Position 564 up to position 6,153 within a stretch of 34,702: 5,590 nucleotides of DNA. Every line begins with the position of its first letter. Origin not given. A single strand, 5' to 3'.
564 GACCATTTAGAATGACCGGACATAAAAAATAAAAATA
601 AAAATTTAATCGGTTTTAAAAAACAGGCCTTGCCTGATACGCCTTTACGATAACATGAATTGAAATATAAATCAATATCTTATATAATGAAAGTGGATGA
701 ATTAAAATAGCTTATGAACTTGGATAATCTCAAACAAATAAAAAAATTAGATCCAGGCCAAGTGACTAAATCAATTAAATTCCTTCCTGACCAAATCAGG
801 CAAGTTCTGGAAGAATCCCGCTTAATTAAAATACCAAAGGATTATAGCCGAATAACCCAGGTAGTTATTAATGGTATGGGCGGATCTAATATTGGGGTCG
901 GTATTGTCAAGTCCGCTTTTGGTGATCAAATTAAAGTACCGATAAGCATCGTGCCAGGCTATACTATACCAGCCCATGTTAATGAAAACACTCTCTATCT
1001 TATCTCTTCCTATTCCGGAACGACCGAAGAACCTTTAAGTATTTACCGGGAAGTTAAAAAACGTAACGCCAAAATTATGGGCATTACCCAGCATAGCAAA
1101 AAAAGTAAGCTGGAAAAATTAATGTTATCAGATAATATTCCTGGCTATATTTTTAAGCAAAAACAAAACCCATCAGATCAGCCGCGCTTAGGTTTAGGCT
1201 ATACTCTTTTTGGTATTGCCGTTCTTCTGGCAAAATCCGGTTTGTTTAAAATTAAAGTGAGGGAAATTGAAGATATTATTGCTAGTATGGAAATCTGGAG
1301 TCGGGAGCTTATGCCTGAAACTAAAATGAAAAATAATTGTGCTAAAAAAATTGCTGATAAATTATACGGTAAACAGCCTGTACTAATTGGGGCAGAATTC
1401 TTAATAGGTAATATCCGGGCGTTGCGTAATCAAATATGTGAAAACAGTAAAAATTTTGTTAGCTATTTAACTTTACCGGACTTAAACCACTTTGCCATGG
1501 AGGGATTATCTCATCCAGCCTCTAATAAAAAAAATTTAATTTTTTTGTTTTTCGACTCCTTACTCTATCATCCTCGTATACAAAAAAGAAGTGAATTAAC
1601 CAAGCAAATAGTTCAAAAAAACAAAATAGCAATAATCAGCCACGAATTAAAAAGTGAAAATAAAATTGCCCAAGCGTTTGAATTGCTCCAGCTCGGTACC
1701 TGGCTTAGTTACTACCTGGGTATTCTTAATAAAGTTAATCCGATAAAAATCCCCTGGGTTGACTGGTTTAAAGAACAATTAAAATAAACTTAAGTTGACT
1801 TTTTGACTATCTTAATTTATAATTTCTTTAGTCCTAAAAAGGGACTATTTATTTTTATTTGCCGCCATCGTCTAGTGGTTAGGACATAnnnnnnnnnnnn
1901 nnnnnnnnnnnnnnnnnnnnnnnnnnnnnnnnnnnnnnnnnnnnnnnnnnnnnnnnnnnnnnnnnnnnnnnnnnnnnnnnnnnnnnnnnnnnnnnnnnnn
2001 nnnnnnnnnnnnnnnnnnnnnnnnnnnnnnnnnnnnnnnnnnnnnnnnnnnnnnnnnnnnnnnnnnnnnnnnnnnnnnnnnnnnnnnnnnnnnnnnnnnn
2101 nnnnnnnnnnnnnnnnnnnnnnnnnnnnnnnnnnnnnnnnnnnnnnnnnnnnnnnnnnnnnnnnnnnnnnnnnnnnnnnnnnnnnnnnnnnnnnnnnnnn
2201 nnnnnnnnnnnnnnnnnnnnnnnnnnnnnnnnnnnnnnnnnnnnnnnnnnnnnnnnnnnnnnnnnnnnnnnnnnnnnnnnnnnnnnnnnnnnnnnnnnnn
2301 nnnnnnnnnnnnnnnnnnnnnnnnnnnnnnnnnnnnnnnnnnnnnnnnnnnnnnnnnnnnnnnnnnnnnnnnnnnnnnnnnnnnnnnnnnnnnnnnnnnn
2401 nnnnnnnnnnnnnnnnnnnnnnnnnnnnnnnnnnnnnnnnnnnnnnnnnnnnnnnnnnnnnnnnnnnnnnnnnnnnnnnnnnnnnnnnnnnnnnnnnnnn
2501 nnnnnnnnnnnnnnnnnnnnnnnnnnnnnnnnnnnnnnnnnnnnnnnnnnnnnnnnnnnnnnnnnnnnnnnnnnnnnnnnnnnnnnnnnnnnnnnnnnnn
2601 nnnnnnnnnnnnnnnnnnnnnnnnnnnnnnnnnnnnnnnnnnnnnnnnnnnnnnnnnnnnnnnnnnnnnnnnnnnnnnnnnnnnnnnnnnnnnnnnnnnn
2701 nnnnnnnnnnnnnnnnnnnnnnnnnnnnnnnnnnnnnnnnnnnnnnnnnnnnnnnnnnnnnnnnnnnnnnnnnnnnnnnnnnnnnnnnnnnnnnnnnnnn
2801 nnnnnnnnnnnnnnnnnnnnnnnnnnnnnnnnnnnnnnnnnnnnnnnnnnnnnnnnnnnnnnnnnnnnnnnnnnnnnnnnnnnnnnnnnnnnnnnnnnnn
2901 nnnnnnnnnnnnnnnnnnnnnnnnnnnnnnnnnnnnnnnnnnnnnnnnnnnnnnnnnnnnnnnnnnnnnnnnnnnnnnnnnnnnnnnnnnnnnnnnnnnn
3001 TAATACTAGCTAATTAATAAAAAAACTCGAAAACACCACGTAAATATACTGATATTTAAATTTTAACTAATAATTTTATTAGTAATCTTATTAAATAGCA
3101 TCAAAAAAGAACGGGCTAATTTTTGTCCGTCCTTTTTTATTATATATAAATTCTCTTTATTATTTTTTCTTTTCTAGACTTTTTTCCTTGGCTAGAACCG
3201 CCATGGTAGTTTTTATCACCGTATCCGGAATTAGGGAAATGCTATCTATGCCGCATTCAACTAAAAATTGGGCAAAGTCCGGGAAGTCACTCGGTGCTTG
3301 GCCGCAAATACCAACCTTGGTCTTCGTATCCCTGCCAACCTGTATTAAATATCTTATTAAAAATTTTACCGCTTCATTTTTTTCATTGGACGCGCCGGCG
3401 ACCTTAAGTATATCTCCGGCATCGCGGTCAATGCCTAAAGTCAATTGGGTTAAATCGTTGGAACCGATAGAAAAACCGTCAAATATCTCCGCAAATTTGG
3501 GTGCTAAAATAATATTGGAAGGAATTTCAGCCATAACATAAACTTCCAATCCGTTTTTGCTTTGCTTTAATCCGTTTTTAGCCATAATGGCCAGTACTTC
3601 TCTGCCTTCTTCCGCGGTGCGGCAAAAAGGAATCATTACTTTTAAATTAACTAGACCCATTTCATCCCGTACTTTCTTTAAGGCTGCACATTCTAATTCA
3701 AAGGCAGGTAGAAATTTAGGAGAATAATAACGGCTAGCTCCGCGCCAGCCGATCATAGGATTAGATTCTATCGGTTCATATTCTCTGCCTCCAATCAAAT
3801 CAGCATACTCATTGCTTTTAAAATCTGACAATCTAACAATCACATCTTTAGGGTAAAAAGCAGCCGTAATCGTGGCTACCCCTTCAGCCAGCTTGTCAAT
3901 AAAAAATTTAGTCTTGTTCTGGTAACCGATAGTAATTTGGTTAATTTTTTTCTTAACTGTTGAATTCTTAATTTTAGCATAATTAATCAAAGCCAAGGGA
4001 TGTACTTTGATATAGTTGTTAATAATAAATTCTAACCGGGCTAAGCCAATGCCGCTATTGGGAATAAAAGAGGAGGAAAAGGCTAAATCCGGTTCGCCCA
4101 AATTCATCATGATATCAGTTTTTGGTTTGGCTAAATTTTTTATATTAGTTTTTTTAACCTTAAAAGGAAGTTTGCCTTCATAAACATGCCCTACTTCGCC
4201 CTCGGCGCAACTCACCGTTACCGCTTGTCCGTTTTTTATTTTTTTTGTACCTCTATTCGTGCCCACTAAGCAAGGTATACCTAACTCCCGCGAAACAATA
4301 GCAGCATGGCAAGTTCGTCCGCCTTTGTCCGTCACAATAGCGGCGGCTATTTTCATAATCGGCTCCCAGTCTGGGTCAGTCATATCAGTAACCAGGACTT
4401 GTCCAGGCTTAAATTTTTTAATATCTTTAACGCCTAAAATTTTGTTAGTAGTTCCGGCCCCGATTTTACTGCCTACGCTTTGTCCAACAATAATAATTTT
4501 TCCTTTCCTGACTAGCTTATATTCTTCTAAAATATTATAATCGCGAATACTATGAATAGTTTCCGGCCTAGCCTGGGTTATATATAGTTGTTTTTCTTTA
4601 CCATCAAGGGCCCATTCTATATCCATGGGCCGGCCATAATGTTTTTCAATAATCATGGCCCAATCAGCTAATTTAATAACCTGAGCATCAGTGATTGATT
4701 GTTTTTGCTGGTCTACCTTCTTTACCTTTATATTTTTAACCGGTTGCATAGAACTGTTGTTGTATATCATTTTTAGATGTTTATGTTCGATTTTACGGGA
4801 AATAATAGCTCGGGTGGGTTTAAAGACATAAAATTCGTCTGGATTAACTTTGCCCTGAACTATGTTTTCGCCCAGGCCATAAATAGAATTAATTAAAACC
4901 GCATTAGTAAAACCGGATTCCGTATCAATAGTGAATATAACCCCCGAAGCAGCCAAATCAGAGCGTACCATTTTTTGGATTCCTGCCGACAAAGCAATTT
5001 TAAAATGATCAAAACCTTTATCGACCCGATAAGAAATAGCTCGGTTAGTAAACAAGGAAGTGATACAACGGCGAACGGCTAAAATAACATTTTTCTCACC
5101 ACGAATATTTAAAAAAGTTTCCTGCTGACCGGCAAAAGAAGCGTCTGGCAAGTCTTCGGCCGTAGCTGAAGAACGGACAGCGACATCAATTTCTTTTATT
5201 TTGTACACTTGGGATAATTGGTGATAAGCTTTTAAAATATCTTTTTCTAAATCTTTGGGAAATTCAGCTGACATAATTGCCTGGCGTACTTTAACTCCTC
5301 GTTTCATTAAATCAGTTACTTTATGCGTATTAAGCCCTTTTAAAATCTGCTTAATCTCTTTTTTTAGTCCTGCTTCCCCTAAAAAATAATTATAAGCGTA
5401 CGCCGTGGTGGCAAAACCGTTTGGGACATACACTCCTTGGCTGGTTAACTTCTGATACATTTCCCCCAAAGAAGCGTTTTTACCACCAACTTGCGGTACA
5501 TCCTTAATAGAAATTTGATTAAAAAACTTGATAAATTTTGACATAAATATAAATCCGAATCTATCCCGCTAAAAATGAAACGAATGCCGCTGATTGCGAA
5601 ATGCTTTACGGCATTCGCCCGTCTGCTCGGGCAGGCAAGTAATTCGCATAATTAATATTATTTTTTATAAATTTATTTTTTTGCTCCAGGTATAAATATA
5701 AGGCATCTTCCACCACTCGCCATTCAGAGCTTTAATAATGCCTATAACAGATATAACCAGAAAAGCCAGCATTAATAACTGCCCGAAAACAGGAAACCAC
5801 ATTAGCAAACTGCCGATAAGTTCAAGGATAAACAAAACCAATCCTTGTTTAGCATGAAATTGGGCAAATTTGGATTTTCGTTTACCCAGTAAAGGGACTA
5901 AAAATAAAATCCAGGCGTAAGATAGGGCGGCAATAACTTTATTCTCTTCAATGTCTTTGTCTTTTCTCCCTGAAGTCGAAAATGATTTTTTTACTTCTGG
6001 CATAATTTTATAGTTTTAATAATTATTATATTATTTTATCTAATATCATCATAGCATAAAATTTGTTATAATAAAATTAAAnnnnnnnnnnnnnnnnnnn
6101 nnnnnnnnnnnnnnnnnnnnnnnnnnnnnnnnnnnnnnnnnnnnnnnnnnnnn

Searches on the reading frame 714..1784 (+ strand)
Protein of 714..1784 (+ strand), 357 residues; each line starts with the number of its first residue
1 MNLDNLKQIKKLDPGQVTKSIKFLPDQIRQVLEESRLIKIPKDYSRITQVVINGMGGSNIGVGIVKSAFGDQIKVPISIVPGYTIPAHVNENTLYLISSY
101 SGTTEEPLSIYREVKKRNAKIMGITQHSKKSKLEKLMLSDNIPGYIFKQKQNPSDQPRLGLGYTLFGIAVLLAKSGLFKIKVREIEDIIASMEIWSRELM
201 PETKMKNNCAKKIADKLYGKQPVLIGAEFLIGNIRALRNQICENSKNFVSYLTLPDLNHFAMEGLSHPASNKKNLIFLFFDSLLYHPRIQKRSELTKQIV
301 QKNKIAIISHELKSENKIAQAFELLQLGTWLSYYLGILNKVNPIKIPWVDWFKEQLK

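Call 10: search_protein_families(library=pfam, proteins=[window:714-1784:+], max_evalue=0.001)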
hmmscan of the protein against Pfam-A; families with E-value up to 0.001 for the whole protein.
window:714-1784:+ (357 aa): 2 families
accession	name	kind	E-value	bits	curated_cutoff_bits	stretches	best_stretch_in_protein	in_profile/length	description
PF10432.14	bact-PGI_C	-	7.1e-29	101.1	24.5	1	207-356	2-151/151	Bacterial phospho-glucose isomerase C-terminal SIS domain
PF01380.27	SIS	-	0.0009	19.5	25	0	87-129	49-91/131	SIS domain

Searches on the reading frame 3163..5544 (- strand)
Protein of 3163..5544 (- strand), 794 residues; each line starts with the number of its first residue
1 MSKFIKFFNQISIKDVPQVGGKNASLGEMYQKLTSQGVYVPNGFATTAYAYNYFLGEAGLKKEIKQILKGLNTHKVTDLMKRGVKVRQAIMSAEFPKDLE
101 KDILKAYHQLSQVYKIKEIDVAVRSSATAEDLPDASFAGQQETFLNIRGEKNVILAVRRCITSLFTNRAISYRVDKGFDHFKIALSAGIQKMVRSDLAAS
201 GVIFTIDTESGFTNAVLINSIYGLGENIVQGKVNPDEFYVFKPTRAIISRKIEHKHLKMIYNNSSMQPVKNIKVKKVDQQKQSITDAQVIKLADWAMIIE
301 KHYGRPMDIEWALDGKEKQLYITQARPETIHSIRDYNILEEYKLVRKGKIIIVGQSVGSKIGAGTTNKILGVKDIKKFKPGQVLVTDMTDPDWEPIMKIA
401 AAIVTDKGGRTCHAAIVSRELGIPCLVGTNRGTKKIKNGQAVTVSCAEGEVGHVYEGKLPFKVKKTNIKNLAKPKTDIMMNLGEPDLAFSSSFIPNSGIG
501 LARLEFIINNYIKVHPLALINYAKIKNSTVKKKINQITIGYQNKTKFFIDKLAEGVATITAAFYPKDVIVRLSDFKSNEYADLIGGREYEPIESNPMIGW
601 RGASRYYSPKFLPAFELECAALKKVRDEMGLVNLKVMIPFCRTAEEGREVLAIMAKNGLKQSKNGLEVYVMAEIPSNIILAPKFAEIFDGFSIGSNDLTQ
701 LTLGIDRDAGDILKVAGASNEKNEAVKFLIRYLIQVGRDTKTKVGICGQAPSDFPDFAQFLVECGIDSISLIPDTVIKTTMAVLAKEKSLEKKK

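Call 10: search_protein_families(library=pfam, proteins=[window:3163-5544:-], max_evalue=0.001)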
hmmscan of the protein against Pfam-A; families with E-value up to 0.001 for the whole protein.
window:3163-5544:- (794 aa): 3 families
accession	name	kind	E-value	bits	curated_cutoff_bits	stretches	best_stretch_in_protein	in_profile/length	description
PF01326.24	PPDK_N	-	8.8e-122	406.9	27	1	17-333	2-314/328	Pyruvate phosphate dikinase, AMP/ATP-binding domain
PF02896.24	PEP-utilizers_C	-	7.4e-54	183.3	22.8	1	471-783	15-288/293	PEP-utilising enzyme, PEP-binding domain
PF00391.29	PEP-utilizers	-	1.1e-25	89.5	23.1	1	378-449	1-72/72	PEP-utilising enzyme, mobile domain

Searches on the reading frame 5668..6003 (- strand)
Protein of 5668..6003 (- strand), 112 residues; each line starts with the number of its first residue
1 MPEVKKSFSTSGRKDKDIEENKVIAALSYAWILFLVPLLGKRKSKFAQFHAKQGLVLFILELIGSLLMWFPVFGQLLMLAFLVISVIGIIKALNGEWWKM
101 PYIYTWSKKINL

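Call 10: search_protein_families(library=pfam, proteins=[window:5668-6003:-], max_evalue=0.001)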
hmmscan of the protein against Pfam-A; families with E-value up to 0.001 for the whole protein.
window:5668-6003:- (112 aa): 1 family
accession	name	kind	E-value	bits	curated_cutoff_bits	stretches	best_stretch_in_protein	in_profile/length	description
PF09685.15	DUF4870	-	4.5e-05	23.8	25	1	32-104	24-104/107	Domain of unknown function (DUF4870)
